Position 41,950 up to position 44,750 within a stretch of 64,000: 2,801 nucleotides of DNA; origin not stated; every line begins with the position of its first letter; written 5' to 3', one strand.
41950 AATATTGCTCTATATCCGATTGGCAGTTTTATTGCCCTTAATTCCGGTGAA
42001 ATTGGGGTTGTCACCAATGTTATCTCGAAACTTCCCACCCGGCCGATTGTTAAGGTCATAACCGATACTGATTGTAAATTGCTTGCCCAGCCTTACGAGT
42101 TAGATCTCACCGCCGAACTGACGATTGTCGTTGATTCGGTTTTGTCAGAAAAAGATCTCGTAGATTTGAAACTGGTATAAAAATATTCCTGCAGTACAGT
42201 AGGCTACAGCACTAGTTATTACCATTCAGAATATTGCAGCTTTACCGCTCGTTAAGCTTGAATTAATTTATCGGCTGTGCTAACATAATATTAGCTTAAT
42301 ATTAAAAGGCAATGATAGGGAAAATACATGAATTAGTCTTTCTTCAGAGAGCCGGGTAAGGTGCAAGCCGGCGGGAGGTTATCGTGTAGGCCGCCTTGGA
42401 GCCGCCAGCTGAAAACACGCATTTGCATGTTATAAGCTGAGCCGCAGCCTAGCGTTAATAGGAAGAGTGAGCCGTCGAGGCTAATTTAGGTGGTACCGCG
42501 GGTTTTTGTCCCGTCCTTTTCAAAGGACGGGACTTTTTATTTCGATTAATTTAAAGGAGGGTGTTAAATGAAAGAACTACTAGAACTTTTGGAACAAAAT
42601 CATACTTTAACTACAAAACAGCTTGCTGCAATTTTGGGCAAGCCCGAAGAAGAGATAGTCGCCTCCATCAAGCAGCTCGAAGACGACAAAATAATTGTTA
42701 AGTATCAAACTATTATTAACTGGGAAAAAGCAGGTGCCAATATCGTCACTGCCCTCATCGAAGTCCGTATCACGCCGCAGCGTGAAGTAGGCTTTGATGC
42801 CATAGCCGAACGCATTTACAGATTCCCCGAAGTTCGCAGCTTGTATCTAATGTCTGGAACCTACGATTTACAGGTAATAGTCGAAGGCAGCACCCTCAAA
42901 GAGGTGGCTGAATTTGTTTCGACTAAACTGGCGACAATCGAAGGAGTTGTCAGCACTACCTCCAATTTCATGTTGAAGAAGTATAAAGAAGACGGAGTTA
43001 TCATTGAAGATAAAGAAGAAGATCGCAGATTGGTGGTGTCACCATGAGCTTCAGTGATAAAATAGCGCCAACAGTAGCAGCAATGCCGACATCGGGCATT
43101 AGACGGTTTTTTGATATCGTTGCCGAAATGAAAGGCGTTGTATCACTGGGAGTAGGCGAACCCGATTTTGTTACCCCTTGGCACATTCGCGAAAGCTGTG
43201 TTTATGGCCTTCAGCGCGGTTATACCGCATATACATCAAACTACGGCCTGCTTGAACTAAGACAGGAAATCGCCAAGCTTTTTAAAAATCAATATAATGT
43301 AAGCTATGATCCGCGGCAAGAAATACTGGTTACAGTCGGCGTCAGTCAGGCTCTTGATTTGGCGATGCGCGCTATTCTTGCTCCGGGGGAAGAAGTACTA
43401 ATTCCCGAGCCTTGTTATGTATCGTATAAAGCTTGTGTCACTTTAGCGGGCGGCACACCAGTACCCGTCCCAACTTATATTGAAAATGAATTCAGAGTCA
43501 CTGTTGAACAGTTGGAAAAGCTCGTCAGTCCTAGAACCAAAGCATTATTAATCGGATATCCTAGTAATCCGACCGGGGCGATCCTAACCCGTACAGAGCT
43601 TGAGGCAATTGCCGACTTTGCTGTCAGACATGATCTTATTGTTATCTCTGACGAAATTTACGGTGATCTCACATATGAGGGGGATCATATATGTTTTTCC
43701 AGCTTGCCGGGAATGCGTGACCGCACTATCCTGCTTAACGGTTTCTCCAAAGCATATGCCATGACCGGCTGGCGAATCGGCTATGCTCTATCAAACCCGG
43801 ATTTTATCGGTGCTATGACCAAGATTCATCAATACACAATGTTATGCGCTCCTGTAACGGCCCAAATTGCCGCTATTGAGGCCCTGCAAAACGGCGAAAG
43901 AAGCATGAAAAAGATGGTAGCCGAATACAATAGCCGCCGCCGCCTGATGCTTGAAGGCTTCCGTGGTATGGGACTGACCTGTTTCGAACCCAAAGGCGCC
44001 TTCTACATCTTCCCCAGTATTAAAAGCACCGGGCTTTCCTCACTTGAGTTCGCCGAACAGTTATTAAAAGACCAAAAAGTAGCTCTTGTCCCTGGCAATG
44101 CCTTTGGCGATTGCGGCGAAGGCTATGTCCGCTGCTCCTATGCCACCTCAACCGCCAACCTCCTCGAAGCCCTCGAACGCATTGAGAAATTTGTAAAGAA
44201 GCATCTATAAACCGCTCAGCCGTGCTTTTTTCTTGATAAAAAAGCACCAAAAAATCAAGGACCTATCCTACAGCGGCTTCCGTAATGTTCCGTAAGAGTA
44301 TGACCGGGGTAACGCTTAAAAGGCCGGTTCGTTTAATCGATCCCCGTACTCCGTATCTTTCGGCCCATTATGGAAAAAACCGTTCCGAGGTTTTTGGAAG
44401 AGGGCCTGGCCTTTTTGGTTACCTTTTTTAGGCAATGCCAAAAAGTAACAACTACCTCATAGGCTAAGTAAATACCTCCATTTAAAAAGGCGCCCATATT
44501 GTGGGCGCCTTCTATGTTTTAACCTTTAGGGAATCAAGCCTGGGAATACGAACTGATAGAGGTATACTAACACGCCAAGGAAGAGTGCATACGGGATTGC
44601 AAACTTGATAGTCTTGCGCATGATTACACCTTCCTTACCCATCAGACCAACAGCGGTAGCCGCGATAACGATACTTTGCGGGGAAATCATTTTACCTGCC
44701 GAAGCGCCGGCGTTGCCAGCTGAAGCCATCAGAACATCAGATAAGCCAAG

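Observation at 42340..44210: T-box leader controlling an Lrp/AsnC regulator-aminotransferase (alaRT-like) operon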

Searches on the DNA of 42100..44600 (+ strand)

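Call 15: search_rna_families(sources=[L004, L006, L019, L022, L030, L031, L036, L037, L040, L045, L047, L053, L058, L060, L062, L066, L069, L074, L076, L077], threshold=gathering)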
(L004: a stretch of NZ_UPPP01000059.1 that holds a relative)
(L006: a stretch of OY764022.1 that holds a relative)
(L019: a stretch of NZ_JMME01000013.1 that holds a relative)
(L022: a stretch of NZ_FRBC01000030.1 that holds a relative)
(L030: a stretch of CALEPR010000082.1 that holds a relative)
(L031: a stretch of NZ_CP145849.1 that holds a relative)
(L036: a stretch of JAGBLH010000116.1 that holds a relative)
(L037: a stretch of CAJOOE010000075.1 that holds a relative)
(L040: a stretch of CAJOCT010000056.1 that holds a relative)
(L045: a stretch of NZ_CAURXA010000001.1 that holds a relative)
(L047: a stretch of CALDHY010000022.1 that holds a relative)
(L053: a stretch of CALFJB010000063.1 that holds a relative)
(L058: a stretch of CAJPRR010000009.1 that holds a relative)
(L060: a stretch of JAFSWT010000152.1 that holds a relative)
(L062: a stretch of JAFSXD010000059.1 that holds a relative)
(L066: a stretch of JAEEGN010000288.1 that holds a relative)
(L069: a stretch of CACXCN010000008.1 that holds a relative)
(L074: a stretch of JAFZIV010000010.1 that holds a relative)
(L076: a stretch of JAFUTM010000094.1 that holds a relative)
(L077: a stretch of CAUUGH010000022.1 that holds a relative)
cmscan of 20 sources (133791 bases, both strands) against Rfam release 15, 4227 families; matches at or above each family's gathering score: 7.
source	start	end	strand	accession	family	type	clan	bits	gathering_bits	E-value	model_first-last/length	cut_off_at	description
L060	6106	6455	+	RF00023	tmRNA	Gene;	CL00001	168.6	47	1.6e-66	1-374/374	no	transfer-messenger RNA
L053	6985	7090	+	RF00059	TPP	Cis-reg; riboswitch;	-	70.4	54.3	1.7e-11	1-105/105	no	TPP riboswitch aptamer (THI element)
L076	3950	4021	+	RF00005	tRNA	Gene; tRNA;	CL00001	66.6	29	5.6e-12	1-71/71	no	tRNA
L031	4693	4764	+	RF00005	tRNA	Gene; tRNA;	CL00001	65.3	29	1.3e-11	1-71/71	no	tRNA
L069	4330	4401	-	RF00005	tRNA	Gene; tRNA;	CL00001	64.5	29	2.2e-11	1-71/71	no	tRNA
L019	4225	4298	+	RF00005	tRNA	Gene; tRNA;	CL00001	61.9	29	1.1e-10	1-71/71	no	tRNA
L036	4684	4757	+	RF00005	tRNA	Gene; tRNA;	CL00001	60.9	29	2.1e-10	1-71/71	no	tRNA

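Call 39: search_rna_families(sources=[L001, L002, L003, L005, L007, L008, L009, L011, L012, L013, L014, L015, L016, L017, L018, L027, L028, L029, L033, L034], threshold=gathering)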
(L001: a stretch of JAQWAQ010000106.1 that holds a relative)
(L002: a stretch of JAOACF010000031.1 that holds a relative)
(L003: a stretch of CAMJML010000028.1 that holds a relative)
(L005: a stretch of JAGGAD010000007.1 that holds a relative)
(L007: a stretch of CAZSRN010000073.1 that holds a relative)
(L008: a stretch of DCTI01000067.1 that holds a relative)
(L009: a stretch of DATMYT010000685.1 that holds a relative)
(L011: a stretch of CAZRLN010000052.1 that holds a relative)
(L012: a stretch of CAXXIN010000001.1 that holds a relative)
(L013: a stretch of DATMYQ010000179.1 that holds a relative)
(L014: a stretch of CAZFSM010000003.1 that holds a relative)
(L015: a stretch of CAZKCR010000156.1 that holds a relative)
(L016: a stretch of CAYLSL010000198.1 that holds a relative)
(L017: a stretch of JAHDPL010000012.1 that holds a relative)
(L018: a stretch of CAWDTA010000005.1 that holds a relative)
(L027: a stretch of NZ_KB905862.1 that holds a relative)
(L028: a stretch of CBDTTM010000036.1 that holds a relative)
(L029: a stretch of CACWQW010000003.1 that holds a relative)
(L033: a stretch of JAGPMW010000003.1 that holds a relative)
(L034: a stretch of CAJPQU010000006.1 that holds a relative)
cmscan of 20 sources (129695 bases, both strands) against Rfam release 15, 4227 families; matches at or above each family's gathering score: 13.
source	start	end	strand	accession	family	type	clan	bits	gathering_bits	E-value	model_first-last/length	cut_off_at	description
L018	2256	2468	+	RF00230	T-box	Cis-reg; leader;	-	137.3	93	3.9e-30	1-219/219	no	T-box leader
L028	2245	2461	+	RF00230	T-box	Cis-reg; leader;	-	137.3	93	3.9e-30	1-219/219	no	T-box leader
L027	2258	2473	+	RF00230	T-box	Cis-reg; leader;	-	133.8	93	3.1e-29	1-219/219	no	T-box leader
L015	2230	2457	+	RF00230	T-box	Cis-reg; leader;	-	127.9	93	9.8e-28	1-219/219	no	T-box leader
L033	2261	2459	+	RF00230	T-box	Cis-reg; leader;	-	122.8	93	2.1e-26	1-219/219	no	T-box leader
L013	100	309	+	RF00230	T-box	Cis-reg; leader;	-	119.5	93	1.5e-25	1-219/219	no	T-box leader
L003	2252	2456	+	RF00230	T-box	Cis-reg; leader;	-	114.7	93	2.4e-24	1-219/219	no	T-box leader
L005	2262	2472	+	RF00230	T-box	Cis-reg; leader;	-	112.4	93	9.6e-24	1-219/219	no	T-box leader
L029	2254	2467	+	RF00230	T-box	Cis-reg; leader;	-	108.9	93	7.8e-23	1-219/219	no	T-box leader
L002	2277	2485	+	RF00230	T-box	Cis-reg; leader;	-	107.3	93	2e-22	1-219/219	no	T-box leader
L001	826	1047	+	RF00230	T-box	Cis-reg; leader;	-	103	93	2.5e-21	1-219/219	no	T-box leader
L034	2237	2464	+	RF00230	T-box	Cis-reg; leader;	-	94.9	93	3.2e-19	1-219/219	no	T-box leader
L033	4607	4678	+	RF00005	tRNA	Gene; tRNA;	CL00001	64.9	29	1.6e-11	1-71/71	no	tRNA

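Call 45: search_rna_families(sources=[L007, L008, L009, L011, L012, L014, L016, L017], threshold=evalue, max_evalue=0.001, show_alignments=1)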
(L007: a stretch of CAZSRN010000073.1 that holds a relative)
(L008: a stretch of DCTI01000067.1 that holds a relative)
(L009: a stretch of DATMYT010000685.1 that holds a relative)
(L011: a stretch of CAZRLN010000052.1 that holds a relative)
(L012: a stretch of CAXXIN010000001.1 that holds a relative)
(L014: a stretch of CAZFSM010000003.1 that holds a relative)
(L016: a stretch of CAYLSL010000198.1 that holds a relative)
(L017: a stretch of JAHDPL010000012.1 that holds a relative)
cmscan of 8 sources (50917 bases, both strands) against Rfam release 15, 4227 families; matches with E-value up to 0.001: 8.
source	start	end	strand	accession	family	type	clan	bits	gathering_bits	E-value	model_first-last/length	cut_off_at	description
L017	2229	2444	+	RF00230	T-box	Cis-reg; leader;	-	73.3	93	4.6e-14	1-219/219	no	T-box leader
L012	2176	2393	+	RF00230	T-box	Cis-reg; leader;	-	70.3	93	2.7e-13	1-219/219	no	T-box leader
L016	269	484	+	RF00230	T-box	Cis-reg; leader;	-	68.9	93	6.3e-13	1-219/219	no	T-box leader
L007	2219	2436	+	RF00230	T-box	Cis-reg; leader;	-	66.7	93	2.3e-12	1-219/219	no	T-box leader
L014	2229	2444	+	RF00230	T-box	Cis-reg; leader;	-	66.3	93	3e-12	1-219/219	no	T-box leader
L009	37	254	+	RF00230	T-box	Cis-reg; leader;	-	62.6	93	2.6e-11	1-219/219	no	T-box leader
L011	2168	2383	+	RF00230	T-box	Cis-reg; leader;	-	61.7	93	4.5e-11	1-219/219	no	T-box leader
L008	1912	2127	+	RF00230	T-box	Cis-reg; leader;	-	60.9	93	7e-11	1-219/219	no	T-box leader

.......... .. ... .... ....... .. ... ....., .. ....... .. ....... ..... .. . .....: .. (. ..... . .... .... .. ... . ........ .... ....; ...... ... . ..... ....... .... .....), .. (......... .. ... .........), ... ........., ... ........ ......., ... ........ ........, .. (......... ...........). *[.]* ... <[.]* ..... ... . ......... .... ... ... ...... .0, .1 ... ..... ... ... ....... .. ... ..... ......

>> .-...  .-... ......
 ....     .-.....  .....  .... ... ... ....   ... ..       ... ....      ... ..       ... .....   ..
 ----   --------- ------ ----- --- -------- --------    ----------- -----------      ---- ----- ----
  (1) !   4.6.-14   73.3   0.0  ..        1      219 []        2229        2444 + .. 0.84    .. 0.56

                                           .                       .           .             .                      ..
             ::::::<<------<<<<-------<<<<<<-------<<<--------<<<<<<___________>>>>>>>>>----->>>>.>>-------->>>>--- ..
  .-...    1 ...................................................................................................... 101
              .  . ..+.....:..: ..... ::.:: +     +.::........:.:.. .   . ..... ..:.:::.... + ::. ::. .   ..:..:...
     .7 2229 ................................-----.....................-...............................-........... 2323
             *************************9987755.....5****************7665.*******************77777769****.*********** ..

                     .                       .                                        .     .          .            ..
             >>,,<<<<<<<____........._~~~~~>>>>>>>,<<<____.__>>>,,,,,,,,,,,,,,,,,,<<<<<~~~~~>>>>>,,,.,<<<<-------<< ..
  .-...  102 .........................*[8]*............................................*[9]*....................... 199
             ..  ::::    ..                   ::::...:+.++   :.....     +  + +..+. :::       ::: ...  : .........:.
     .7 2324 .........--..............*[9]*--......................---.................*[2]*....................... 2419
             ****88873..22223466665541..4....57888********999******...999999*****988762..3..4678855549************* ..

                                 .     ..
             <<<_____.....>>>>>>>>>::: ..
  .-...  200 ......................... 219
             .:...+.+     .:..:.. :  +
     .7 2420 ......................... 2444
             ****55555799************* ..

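Call 51: search_rna_families(source=window, start=42100, end=44600, threshold=evalue, max_evalue=1)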
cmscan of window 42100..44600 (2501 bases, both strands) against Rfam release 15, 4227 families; matches with E-value up to 1: 4.
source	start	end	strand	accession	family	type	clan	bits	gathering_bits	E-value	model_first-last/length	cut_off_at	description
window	42303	42521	+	RF00230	T-box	Cis-reg; leader;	-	103.2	93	4.3e-23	1-219/219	no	T-box leader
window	42424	42548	+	RF00557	L10_leader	Cis-reg; leader;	-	24.7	44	0.27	1-138/138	no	Ribosomal protein L10 leader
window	42475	42540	+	RF02837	anti-hemB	Gene; sRNA;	-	20.8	49.5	0.077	1-81/81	no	Burkholderia RNA 7 (anti-hemB)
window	44434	44511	+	RF02503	Atu_C9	Gene; sRNA;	-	14.9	40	0.46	111-192/192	no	Rhizobiales sRNA Atu_C9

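Call 61: search_rna_families(sources=[L081, L082, L083, L084, L085, L086], threshold=evalue, max_evalue=0.001, show_alignments=2)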
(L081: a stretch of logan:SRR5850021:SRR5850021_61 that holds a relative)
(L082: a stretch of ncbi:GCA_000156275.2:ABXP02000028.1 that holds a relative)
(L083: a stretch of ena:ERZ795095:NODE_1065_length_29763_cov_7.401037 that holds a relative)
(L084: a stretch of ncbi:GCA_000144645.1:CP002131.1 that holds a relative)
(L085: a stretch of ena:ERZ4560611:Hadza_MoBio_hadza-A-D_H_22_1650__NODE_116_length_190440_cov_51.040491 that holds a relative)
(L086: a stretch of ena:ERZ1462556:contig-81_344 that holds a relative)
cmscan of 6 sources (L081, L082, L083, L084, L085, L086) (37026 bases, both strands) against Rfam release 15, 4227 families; matches with E-value up to 0.001: 2.
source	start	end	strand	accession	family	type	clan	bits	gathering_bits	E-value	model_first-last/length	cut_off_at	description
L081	4811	4896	+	RF01051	c-di-GMP-I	Cis-reg; riboswitch;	CL00126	82.9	35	4.5e-15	1-87/87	no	c-di-GMP-I riboswitch aptamer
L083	3845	3914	+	RF03165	2dG-II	Cis-reg; riboswitch;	CL00123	52.6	60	1.3e-10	1-71/71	no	2dG-II purine riboswitch aptamer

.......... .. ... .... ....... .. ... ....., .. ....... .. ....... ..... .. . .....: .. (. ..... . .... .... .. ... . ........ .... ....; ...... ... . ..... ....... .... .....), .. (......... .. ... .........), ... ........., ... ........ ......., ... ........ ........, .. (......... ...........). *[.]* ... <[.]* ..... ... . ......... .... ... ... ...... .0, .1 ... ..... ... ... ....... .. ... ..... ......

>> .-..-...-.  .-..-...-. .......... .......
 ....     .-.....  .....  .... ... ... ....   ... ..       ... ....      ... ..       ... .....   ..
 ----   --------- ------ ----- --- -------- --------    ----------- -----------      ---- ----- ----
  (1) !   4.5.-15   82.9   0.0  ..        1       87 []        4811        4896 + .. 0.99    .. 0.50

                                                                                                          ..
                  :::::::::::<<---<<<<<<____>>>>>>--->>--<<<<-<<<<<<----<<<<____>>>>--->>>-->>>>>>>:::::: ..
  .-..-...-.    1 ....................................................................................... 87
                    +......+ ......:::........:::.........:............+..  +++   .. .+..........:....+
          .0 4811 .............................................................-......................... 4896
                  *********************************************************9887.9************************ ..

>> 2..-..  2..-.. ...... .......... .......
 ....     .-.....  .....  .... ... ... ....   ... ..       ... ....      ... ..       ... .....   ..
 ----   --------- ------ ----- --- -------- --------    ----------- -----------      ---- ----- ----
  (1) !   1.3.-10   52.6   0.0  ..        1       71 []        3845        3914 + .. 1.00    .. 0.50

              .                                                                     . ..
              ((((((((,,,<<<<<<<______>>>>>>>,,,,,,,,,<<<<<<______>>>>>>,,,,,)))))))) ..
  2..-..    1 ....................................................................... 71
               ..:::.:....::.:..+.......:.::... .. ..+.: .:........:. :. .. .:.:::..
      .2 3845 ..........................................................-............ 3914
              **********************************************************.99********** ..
